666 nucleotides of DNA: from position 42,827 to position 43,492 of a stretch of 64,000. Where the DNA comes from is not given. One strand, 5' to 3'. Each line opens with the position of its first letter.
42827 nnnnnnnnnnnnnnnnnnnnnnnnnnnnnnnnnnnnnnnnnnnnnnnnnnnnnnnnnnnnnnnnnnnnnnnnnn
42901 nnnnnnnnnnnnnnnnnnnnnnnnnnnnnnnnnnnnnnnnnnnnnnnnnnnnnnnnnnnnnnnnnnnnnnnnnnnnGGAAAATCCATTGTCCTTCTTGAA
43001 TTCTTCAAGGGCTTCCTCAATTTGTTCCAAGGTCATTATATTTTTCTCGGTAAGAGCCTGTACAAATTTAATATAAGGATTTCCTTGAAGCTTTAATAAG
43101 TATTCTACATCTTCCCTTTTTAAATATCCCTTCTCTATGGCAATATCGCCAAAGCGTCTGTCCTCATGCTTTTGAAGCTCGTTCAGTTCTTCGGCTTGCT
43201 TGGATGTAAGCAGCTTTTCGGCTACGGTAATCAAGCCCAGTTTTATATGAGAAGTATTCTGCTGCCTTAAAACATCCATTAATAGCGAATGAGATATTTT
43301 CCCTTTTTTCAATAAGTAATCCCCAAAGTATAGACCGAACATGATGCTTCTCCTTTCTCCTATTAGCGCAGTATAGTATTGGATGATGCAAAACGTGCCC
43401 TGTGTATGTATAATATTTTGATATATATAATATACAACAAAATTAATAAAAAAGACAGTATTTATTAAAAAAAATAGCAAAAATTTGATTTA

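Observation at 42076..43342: Isolated bicistron: CheX-type phosphatase fused to three MshEN-like (c-di-GMP-receptor-type) 24-residue motifs, translationally coupled to a stand-alone CheY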

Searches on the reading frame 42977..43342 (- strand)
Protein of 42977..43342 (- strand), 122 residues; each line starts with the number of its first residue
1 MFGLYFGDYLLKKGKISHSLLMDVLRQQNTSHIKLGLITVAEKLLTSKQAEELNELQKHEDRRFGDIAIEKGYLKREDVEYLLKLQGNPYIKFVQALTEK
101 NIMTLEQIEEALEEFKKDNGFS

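Call 40: predict_structure(alignment_id=A2)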
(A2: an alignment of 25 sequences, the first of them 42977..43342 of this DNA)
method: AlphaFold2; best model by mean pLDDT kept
length: 122 residues; sequences in the alignment: 25
mean_pLDDT: 85.2   pTM: 0.72
mean pLDDT of the five models: 85.2, 82.7, 79.9, 69.6, 61.9
residues with pLDDT >= 90: 30; 70-90: 88; 50-70: 4; < 50: 0
segments of 3 or more residues with pLDDT < 50: none
pLDDT, mean of each block of 10 residues (from residue 1): 87 92 86 80 85 80 80 88 82 88 89 89 71
secondary structure, 60 per line:
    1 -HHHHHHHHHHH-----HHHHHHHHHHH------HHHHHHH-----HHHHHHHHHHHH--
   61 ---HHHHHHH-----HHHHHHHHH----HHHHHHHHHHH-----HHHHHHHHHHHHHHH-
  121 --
elements in order: H2-12 H18-28 H35-41 H47-58 H64-70 H76-84 H89-99 H105-119

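Call 45: fold_search(model_id=the predicted structure, library=pdb)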
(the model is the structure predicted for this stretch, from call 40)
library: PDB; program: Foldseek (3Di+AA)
matches with E <= 10: 66; with E <= 0.001: 0
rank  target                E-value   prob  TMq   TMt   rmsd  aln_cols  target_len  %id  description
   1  6xp8                  1.1e+00  0.21  0.31  0.19  11.3       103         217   14  The crystal structure of TfuA involved in peptide backbone thioamidation from Methanosarcina acetivorans (released 2021-03-17)
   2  2odm_B                1.8e+00  0.08  0.20  0.27  14.3        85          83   16  Crystal structure of S. aureus YlaN, an essential leucine rich protein involved in the control of cell shape (released 2007-06-05)
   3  7ui2_A                2.2e+00  0.23  0.37  0.36   6.7       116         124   13  The crystal structure of 15kDa Phlebotomus papatasi salivary protein Ppsp15. (released 2023-04-05)
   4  7ui2_B                2.2e+00  0.23  0.37  0.36   6.7       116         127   13  The crystal structure of 15kDa Phlebotomus papatasi salivary protein Ppsp15. (released 2023-04-05)
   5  7xge_A                2.4e+00  0.04  0.17  0.13  12.3       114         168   18  Crystal structure of MCL-1 in complex with computationally designed inhibitor protein (released 2022-07-20)
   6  2gsc_E                2.6e+00  0.07  0.22  0.23  11.0       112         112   12  Crystal Structure of the Conserved Hypothetical Cytosolic Protein Xcc0516 from Xanthomonas campestris (released 2006-10-03)
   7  7xge_G                2.9e+00  0.05  0.20  0.15  11.9       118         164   14  Crystal structure of MCL-1 in complex with computationally designed inhibitor protein (released 2022-07-20)
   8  2rld_D                2.9e+00  0.04  0.18  0.21  16.7       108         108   16  CRYSTAL STRUCTURE OF A PROTEIN WITH UNKNOWN FUNCTION FROM S23 RIBOSOMAL PROTEIN FAMILY (BT_0352) FROM BACTEROIDES THET (released 2007-10-30)
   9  2gsc_A                3.1e+00  0.08  0.27  0.28  11.7       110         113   11  Crystal Structure of the Conserved Hypothetical Cytosolic Protein Xcc0516 from Xanthomonas campestris (released 2006-10-03)
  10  4ozd_A                3.1e+00  0.07  0.20  0.21  10.9        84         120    8  Crystal structure of PdSP15a (released 2015-03-04)
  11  7bqn_MODEL_1_A        3.3e+00  0.07  0.27  0.27  13.5       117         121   15  Solution NMR structure of fold-C Rei; de novo designed protein with an asymmetric all-alpha topology (released 2021-04-07)
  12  2rld_C                3.3e+00  0.03  0.18  0.19  16.5       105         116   20  CRYSTAL STRUCTURE OF A PROTEIN WITH UNKNOWN FUNCTION FROM S23 RIBOSOMAL PROTEIN FAMILY (BT_0352) FROM BACTEROIDES THET (released 2007-10-30)
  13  8h6q_B                3.7e+00  0.04  0.22  0.11  12.4       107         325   15  Class I sesquiterpene synthase BCBOT2 (apo) (released 2023-08-23)
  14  3fbz_D                3.7e+00  0.03  0.17  0.17  14.0        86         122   14  Crystal structure of ORF140 of the archaeal virus Acidianus Filamentous Virus 1 (AFV1) (released 2009-11-10)
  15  7xgg_A                3.7e+00  0.03  0.19  0.15  12.1       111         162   15  Crystal structure of BCL-xL in complex with computationally designed inhibitor protein (released 2022-07-20)
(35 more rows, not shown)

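Call 48: search_solved_structures(query=A5, max_evalue=10, show_alignments=5)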
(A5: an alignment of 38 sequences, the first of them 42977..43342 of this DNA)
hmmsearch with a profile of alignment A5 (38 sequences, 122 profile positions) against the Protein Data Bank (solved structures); distinct sequences matched with E-value up to 10: 16.
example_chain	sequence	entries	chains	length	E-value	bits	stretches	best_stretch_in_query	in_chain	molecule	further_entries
6f8l_G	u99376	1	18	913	5e-10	42.6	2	31-112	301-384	Type IV pilus assembly protein PilF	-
5htl_A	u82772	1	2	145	5.6e-06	29.6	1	29-87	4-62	MSHA biogenesis protein MshE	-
6olj_C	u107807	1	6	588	0.0016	21.6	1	4-81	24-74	Type IV pilus biogenesis ATPase PilB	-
5tsg_B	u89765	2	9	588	0.0016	21.6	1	4-81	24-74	Type IV pilus biogenesis ATPase PilB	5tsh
5zfr_A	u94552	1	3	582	0.0016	21.6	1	3-51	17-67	Type IV pilus biogenesis ATPase PilB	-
3jc8_Ba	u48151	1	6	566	0.024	17.9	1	34-86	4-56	Type IV-A pilus assembly ATPase PilB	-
9g1w_A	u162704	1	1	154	0.078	16.2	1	61-113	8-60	Type IV pilus assembly ATPase PilB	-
4v6u_Bk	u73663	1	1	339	0.11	15.7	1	67-100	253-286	Acidic ribosomal protein P0 homolog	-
8pe0_A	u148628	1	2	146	0.27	14.4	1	5-44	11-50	c-di-GMP binding domain of the ATPase enzyme PilF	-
1zd0_A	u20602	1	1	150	0.33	14.2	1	63-103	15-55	hypothetical protein PF0523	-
8pfa_A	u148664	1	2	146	0.4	13.9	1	6-44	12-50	c-di-GMP binding domain of the ATPase enzyme PilF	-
6ejf_J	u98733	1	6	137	0.45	13.8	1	6-44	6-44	Type IV pilus assembly protein PilF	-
8pdk_A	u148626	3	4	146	0.5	13.6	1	6-44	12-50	c-di-GMP binding domain of the ATPase enzyme PilF | ATP-binding motif-containing protein pilF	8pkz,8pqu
9glg_A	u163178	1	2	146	0.54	13.5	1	6-44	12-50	ATP-binding motif-containing protein pilF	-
3a1y_G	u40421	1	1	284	1.6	12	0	66-97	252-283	Acidic ribosomal protein P0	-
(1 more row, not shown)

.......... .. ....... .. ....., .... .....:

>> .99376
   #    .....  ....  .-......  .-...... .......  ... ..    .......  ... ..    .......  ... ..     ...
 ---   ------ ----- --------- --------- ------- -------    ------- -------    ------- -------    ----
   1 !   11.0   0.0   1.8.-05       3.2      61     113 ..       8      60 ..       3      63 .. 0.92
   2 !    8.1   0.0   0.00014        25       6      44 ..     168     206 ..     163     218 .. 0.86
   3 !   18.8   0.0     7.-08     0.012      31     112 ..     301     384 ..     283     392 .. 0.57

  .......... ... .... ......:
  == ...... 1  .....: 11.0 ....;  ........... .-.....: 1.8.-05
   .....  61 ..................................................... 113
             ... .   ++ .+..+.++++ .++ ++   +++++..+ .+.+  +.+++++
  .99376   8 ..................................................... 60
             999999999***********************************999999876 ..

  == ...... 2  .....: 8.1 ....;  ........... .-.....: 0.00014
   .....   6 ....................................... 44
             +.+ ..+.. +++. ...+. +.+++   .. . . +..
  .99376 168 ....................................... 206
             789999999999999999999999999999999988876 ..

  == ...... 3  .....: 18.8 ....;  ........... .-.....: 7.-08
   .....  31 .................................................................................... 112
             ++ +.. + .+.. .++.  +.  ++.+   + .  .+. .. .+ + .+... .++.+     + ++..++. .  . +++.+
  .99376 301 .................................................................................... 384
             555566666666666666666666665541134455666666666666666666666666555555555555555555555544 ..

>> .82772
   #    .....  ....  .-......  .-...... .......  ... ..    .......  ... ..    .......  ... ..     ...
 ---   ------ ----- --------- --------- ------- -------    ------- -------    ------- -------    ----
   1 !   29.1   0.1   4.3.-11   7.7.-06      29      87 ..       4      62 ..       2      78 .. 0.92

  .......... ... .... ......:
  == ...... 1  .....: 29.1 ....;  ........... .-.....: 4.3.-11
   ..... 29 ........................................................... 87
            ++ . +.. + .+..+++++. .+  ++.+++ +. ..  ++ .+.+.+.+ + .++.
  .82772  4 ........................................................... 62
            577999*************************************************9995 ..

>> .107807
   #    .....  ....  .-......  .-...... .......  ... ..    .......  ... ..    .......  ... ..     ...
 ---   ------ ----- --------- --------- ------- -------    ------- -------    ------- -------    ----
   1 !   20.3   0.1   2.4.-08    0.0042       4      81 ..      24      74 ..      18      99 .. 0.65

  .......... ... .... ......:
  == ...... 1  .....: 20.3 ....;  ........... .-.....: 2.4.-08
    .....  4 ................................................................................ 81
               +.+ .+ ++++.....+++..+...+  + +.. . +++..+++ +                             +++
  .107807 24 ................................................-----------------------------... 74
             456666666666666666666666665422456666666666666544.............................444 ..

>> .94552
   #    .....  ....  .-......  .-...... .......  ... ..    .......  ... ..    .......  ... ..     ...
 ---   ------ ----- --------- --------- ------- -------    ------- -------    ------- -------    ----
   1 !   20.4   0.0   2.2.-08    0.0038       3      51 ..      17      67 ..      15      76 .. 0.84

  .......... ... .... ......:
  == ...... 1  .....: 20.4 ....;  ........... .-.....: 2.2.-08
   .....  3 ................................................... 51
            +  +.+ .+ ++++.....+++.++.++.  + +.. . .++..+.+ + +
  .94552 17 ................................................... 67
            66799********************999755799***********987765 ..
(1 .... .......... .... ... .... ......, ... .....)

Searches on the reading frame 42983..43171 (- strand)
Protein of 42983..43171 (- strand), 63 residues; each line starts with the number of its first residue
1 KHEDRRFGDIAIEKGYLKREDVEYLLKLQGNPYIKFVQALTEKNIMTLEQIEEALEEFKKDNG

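Call 60: search_protein_families(library=ncbifam, proteins=[window:42983-43171:-], max_evalue=10)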
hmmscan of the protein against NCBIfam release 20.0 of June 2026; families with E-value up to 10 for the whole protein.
seq(63 aa): 3 families
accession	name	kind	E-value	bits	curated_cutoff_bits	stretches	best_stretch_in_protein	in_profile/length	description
NF053729.1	c-di-GMP_motif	domain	1e-07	31.7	38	2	2-29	26-53/53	cyclic di-GMP-binding domain-containing protein, MshE-related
TIGR03029.1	EpsG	equivalog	0.054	12.7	313.8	1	4-55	2-53/274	chain length determinant protein tyrosine kinase EpsG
TIGR01363.1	strep_his_triad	subfamily_domain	0.09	11.7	33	1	23-60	124-161/348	pneumococcal-type histidine triad protein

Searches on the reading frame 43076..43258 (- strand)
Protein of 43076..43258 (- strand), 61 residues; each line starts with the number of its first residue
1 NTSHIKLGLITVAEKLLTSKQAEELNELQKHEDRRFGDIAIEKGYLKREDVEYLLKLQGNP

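Call 60: search_protein_families(library=ncbifam, proteins=[window:43076-43258:-], max_evalue=10)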
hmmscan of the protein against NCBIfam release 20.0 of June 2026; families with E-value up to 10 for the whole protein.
seq(61 aa): 2 families
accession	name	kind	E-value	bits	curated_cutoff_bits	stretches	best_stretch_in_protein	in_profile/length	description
NF053729.1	c-di-GMP_motif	domain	1.3e-07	31.3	38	1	6-58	1-53/53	cyclic di-GMP-binding domain-containing protein, MshE-related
TIGR03029.1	EpsG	equivalog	8.2e-06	25.2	313.8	1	5-58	3-56/274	chain length determinant protein tyrosine kinase EpsG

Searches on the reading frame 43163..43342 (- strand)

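Call 60: search_protein_families(library=ncbifam, proteins=[window:43163-43342:-], max_evalue=10)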
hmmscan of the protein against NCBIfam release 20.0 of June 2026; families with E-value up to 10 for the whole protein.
seq(60 aa): 2 families
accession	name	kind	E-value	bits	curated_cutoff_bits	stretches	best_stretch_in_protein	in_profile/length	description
NF053729.1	c-di-GMP_motif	domain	8.1e-09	35.1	38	1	6-53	2-49/53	cyclic di-GMP-binding domain-containing protein, MshE-related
NF008411.1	PRK11234.1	equivalog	0.00051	18.5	1170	1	5-59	656-710/723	cyclic di-3',5'-guanylate-activated glycosyltransferase NfrB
